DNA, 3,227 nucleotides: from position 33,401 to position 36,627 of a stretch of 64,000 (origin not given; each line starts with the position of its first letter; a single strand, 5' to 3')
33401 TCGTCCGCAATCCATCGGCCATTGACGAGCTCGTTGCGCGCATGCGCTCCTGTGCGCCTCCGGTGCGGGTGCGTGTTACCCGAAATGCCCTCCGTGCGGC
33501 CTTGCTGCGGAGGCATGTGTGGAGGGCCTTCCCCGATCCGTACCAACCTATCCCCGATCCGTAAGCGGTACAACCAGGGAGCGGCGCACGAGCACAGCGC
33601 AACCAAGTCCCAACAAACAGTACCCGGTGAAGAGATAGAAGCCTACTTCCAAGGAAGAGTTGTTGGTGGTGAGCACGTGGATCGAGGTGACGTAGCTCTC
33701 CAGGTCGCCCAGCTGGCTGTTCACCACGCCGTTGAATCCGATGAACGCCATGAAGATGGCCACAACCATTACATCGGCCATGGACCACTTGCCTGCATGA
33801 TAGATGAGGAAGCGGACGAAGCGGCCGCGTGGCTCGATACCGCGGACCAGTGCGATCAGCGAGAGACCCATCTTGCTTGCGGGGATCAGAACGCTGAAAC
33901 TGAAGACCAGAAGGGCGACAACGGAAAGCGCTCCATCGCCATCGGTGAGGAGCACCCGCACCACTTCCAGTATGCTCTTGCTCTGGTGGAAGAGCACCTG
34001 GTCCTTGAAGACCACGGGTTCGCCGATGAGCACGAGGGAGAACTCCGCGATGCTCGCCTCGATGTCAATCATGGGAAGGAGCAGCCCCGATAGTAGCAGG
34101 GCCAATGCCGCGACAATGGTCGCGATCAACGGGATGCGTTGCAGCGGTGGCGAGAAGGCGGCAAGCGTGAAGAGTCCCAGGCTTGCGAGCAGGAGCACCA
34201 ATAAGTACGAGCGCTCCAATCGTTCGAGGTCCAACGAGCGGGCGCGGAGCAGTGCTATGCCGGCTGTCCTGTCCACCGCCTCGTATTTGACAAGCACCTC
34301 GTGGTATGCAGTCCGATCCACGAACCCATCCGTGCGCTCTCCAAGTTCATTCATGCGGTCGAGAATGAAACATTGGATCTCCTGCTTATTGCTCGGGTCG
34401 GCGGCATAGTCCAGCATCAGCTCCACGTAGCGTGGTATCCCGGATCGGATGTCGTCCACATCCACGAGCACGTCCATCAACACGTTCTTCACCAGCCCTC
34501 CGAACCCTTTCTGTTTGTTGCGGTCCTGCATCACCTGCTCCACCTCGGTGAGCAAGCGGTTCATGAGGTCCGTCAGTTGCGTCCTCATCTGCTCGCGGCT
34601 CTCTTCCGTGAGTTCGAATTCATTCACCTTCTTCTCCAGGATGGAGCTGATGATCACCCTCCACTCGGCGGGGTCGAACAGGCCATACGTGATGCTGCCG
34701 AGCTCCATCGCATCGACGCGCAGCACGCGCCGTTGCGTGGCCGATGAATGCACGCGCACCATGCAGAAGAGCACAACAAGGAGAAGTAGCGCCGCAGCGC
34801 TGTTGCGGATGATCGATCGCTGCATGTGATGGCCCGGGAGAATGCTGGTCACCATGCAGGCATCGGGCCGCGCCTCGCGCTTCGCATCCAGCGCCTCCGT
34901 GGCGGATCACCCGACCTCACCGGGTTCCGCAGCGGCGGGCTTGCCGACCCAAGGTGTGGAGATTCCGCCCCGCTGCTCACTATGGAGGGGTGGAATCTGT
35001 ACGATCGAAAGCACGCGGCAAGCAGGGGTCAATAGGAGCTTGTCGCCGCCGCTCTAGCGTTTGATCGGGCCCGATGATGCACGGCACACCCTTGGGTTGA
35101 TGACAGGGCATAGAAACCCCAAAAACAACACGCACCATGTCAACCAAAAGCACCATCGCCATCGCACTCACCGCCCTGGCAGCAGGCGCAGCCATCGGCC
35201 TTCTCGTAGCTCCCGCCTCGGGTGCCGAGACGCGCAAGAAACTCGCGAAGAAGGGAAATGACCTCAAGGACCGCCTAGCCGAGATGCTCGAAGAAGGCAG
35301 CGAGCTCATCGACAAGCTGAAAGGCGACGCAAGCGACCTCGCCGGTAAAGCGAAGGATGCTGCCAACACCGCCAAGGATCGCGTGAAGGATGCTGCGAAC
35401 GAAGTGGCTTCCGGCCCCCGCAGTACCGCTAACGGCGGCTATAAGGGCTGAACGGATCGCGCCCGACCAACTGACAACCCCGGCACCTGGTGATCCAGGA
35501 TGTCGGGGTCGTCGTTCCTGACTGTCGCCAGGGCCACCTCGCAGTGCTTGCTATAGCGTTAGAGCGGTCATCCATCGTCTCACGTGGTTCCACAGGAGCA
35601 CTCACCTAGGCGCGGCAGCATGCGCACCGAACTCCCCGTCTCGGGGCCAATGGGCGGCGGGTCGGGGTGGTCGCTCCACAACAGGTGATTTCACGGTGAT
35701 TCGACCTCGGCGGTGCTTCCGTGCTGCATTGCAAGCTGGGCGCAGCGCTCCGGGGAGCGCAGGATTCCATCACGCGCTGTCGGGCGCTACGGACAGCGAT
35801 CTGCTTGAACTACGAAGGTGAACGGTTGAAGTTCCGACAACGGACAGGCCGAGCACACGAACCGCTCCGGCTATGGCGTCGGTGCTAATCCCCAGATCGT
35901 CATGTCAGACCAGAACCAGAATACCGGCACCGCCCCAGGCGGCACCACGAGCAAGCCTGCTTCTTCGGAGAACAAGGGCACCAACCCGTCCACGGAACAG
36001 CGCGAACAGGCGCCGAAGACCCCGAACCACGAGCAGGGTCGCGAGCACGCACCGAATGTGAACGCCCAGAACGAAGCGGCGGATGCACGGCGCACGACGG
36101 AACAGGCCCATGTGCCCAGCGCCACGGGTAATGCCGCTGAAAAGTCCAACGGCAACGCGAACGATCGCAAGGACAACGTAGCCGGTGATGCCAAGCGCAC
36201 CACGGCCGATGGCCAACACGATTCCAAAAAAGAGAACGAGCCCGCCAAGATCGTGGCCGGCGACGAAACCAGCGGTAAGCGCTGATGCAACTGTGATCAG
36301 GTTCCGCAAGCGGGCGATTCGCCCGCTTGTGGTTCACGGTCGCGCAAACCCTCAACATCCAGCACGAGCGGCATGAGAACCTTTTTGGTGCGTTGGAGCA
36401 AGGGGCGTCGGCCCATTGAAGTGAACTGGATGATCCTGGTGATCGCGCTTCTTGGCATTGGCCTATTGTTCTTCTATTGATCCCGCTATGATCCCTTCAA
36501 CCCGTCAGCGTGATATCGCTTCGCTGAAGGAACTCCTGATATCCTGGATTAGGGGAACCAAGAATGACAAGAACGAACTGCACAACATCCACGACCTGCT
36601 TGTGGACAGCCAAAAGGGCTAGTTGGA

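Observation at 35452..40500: AT-richer stress and secretion island in which two ~140 bp direct repeats bracket a T9SS type-A SBBP cargo gene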

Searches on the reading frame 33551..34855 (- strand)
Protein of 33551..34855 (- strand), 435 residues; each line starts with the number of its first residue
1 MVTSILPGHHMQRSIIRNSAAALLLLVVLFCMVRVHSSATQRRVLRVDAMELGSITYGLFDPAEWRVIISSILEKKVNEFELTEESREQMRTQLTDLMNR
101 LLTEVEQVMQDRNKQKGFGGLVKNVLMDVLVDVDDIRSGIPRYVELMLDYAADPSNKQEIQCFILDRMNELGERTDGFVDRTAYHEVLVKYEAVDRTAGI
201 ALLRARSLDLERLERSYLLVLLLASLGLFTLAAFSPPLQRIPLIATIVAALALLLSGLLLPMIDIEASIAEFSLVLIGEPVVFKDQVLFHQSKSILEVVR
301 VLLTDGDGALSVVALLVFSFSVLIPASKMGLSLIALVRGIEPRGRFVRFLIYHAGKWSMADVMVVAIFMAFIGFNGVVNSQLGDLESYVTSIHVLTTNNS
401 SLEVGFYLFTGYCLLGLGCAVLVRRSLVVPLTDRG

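Call 11: search_protein_families(library=pfam, proteins=[window:33551-34855:-], max_evalue=0.01)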
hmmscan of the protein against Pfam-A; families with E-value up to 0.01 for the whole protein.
window:33551-34855:- (435 aa): 1 family
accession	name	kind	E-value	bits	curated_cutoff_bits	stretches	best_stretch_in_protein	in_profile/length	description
PF04403.18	PqiA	-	1.2e-10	41.9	23.8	1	288-383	30-126/156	Paraquat-inducible protein A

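Call 16: find_related_loci(query=window:33551-34855:-, collection=genome_contigs, flank=10000)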
Query window:33551-34855:- (435 aa) in genome_contigs; peptide patterns used: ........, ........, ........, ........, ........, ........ (x = any residue, [..] = any of these).
89 stretches matched a pattern; 31 encode a relative of the query (tblastn E <= 1e-3); 31 distinct loci.
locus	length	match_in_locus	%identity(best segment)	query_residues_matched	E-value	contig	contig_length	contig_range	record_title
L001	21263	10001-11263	81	7-427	0e+0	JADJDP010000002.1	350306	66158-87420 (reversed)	MAG: Flavobacteriales bacterium isolate Aved_18-Q3-R54-62_MAXAC.228_sub tig00010681-10-3508160, whole genome shotgun seq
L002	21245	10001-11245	66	17-431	0e+0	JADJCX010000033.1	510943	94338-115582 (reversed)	MAG: Flavobacteriales bacterium isolate Aved_18-Q3-R54-62_BATAC.823_sub tig01608357-10-5081160, whole genome shotgun seq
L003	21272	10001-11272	65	3-427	2e-175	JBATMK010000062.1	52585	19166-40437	MAG: Flavobacteriales bacterium isolate MFD10527_ilm_asm_bin7 k127_166688, whole genome shotgun sequence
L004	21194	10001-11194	67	30-427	1e-172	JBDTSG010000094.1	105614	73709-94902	MAG: Flavobacteriales bacterium isolate cluster3_bin.265 NODE_306_length_105614_cov_7.847602, whole genome shotgun seque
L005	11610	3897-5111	64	22-427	8e-170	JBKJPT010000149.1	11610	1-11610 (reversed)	MAG: Flavobacteriales bacterium isolate ant_bin.469 k117_6147230, whole genome shotgun sequence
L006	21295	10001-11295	74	3-431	4e-155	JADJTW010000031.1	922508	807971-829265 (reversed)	MAG: Flavobacteriales bacterium isolate Hirt_18-Q3-R61-65_BATAC.102 tig01347803-10-9234390, whole genome shotgun sequenc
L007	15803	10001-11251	56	9-427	2e-151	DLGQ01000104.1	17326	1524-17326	MAG TPA_asm: Flavobacteriales bacterium UBA7690 UBA7690_contig_26455, whole genome shotgun sequence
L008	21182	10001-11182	57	34-427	1e-145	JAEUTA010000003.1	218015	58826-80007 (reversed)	MAG: Flavobacteriales bacterium isolate new MAG-317 k141_156260, whole genome shotgun sequence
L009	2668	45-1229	52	34-427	7e-128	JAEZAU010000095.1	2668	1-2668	MAG: Bacteroidetes bacterium isolate OH_CBrB_165 k127_3351182, whole genome shotgun sequence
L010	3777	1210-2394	52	34-427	4e-124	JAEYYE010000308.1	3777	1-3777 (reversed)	MAG: Bacteroidetes bacterium isolate OH_CBlB_34 k127_1964318, whole genome shotgun sequence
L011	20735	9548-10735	47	30-425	2e-121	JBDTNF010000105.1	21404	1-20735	MAG: Flavobacteriales bacterium isolate cluster3_bin.144 NODE_8465_length_21404_cov_6.252565, whole genome shotgun seque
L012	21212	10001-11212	45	14-417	7e-112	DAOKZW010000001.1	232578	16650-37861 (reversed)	MAG TPA_asm: Flavobacteriales bacterium isolate AMR_MDS_0060 NODE_27_length_232578_cov_12.464702, whole genome shotgun s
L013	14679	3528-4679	35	39-426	2e-78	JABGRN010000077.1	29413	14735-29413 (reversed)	MAG: Prolixibacteraceae bacterium isolate co234_bin80 NODE_3127_length_29413_cov_17.421691, whole genome shotgun sequenc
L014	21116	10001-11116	37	51-426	3e-78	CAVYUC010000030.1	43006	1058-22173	MAG: uncultured Prolixibacteraceae bacterium isolate MFD01721.bin.1.282 genome assembly, contig: contig_63284, whole gen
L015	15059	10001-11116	37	51-426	3e-78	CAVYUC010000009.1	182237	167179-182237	MAG: uncultured Prolixibacteraceae bacterium isolate MFD01721.bin.1.282 genome assembly, contig: contig_18009, whole gen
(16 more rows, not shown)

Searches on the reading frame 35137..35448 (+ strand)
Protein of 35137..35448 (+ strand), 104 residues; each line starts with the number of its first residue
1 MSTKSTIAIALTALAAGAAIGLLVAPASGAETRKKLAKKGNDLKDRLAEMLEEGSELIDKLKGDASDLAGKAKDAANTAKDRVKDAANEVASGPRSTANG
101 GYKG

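Call 11: search_protein_families(library=pfam, proteins=[window:35137-35448:+], max_evalue=0.01)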
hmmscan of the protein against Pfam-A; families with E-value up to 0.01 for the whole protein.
window:35137-35448:+ (104 aa): 4 families
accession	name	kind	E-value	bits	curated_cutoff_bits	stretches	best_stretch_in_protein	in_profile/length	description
PF12732.12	YtxH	-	4.1e-17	62.8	37.5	1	10-90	4-66/71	YtxH-like protein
PF01442.23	Apolipoprotein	-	0.0028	17.8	90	1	29-90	101-159/190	Apolipoprotein A1/A4/E domain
PF24915.1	Spectrin_SESTD1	-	0.0037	18.1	27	1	30-77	37-84/110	SESTD1-like, spectrin repeat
PF01441.24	Lipoprotein_6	-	0.0046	17.4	27.8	1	35-85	78-127/170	Lipoprotein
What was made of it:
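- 35137..35451 (+): YtxH-like stress protein gene (104 aa), left anchor of the conserved cluster. Pfam PF12732, E = 4e-17 (call 11).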

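Call 21: find_encoding_contigs(protein=window:35137-35448:+, flank=10000, max_places=10)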
Protein window:35137-35448:+ (104 aa): no gene with exactly this product is on record in the collection.

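Call 35: find_related_loci(query=window:35137-35448:+, collection=metagenome_contigs, flank=10000)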
Query window:35137-35448:+ (104 aa) in metagenome_contigs; peptide patterns used: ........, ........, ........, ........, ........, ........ (x = any residue, [..] = any of these).
600 stretches matched a pattern (row limit reached: there are more); 23 encode a relative of the query (tblastn E <= 1e-3); 23 distinct loci.
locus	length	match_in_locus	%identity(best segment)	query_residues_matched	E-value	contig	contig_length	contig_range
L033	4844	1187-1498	88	1-104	9e-39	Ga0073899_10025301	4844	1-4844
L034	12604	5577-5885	82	1-103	2e-28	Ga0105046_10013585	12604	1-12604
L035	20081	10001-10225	37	10-80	1e-11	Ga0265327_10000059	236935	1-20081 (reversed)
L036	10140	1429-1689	32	1-90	3e-12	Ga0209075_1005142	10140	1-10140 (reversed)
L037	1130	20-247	45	5-73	8e-12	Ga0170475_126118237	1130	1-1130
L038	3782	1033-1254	41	17-93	6e-10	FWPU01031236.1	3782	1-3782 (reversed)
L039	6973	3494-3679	42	1-62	5e-9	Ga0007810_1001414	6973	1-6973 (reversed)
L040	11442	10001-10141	54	6-53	1e-8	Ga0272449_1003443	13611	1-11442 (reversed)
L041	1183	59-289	37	3-80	3e-7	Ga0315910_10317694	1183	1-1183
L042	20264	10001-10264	33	15-91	6e-7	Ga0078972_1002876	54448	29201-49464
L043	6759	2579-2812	35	11-91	2e-6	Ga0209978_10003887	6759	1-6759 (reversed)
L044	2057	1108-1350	33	11-94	2e-6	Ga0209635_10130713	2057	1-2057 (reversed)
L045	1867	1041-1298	34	17-91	2e-6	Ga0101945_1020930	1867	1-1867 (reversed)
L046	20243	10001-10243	32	11-94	3e-6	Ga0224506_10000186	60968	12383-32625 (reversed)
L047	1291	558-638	63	11-37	6e-6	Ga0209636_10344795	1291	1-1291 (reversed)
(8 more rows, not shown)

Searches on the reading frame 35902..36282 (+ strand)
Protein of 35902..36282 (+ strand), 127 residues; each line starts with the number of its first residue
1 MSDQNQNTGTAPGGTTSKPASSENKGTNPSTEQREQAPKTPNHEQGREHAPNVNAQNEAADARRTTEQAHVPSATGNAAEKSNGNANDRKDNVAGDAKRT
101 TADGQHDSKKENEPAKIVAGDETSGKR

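Call 11: search_protein_families(library=pfam, proteins=[window:35902-36282:+], max_evalue=0.01)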
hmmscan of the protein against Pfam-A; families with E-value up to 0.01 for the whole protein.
window:35902-36282:+ (127 aa): 0 families

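Call 22: find_encoding_contigs(protein=window:35902-36282:+, flank=10000, max_places=10)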
Protein window:35902-36282:+ (127 aa): no gene with exactly this product is on record in the collection.

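Call 28: search_protein_families(library=ncbifam, proteins=[window:35902-36282:+], max_evalue=1)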
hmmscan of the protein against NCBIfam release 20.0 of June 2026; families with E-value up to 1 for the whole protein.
window:35902-36282:+ (127 aa): 0 families
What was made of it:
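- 35902..36285 (+): Hydrophilic low-complexity protein gene (127 aa), followed by its terminator hairpin at 36303-36333. No Pfam or NCBIfam hit (calls 11, 28).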

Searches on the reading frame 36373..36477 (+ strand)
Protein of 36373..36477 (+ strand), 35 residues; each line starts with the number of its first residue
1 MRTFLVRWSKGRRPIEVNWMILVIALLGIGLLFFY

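Call 11: search_protein_families(library=pfam, proteins=[window:36373-36477:+], max_evalue=0.01)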
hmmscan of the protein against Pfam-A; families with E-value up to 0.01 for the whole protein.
window:36373-36477:+ (35 aa): 0 families

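Call 14: find_encoding_contigs(protein=window:36373-36477:+, flank=10000, max_places=10)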
Protein window:36373-36477:+ (35 aa): no gene with exactly this product is on record in the collection.

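Call 28: search_protein_families(library=ncbifam, proteins=[window:36373-36477:+], max_evalue=1)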
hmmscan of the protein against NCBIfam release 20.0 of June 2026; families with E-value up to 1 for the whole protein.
seq(35 aa): 1 family
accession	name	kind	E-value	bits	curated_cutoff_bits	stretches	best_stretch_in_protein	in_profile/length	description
TIGR03024.1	arch_PEF_CTERM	domain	0.068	13.4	23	1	19-34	8-20/25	PEF-CTERM sorting domain-containing protein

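Call 55: search_protein_representatives(alignment_id=A5)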
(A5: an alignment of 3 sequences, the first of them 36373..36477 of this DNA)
Query: 3 sequences, 35 profile positions. Proteins with E-value up to 0.001 (for the whole library): 9; up to 1e-10: 2; up to 1e-30: 0. The best 9 are listed.
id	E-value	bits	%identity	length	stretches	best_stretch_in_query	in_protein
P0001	4.0e-17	77.7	-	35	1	1-35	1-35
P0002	2.6e-15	71.8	-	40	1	2-35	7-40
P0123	7.2e-07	44.8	-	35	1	1-35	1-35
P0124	5.7e-06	42.0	-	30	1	6-35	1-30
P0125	5.8e-06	42.0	-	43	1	2-35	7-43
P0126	6.0e-05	38.7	-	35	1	1-33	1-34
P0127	1.1e-04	37.9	-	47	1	10-35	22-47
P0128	2.0e-04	37.0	-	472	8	8-17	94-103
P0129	3.6e-04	36.2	-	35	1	6-35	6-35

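Call 57: find_encoding_contigs(protein=P0123, flank=10000, max_places=4)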
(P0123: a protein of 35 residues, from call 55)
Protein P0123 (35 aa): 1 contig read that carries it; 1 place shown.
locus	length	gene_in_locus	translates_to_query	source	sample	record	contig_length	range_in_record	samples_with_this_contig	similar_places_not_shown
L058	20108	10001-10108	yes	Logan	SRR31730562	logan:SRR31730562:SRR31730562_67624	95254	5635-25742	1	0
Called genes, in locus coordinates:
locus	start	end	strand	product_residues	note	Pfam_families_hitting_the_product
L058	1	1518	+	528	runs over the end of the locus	-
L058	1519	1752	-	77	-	-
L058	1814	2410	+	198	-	PF01810:LysE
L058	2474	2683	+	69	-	PF18919:DUF5670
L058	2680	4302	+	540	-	-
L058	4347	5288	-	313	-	PF03631:Virul_fac_BrkB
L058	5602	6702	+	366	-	PF14391:DUF4421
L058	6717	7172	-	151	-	-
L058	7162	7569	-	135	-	PF07332:Phage_holin_3_6 (faint)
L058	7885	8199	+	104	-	-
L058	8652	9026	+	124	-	-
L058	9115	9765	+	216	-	PF05974:DUF892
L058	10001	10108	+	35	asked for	-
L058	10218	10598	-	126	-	-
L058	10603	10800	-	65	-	-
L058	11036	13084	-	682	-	PF00989:PAS (faint), PF13188:PAS_8 (faint), PF08448:PAS_4 (faint), PF00512:HisKA, PF02518:HATPase_c, PF00072:Response_reg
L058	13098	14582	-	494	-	PF00154:RecA_N (faint), PF06745:ATPase, PF13481:AAA_25, PF23442:DUF7125 (weak), PF05625:PAXNEB (weak), PF13481:AAA_25, PF06745:ATPase, PF23442:DUF7125 (weak), +10 more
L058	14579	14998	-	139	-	-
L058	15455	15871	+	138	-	PF01258:zf-dskA_traR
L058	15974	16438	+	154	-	PF09537:DUF2383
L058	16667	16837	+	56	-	-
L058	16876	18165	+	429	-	PF04403:PqiA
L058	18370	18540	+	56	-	-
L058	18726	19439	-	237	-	-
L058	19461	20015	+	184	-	PF00072:Response_reg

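Call 58: find_encoding_contigs(protein=P0124, flank=10000, max_places=4)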
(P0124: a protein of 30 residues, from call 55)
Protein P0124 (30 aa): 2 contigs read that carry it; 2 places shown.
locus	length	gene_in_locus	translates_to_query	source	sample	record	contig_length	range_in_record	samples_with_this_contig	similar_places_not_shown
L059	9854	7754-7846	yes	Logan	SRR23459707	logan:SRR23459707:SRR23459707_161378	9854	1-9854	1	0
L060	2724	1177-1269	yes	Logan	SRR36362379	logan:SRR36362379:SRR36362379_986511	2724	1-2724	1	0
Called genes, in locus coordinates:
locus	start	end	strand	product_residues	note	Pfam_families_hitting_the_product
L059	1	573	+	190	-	?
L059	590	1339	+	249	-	PF12412:DUF3667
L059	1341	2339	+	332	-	PF00535:Glycos_transf_2, PF10111:Glyco_tranf_2_2 (weak), PF13641:Glyco_tranf_2_3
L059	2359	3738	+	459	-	PF00171:Aldedh, PF05893:LuxC (weak)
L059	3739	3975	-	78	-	-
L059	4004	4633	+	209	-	PF01810:LysE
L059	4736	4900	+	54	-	PF18919:DUF5670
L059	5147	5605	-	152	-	-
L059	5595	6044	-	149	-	PF07332:Phage_holin_3_6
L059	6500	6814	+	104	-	-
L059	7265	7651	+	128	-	-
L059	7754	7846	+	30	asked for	-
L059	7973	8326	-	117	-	-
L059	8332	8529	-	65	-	-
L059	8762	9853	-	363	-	?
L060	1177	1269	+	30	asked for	-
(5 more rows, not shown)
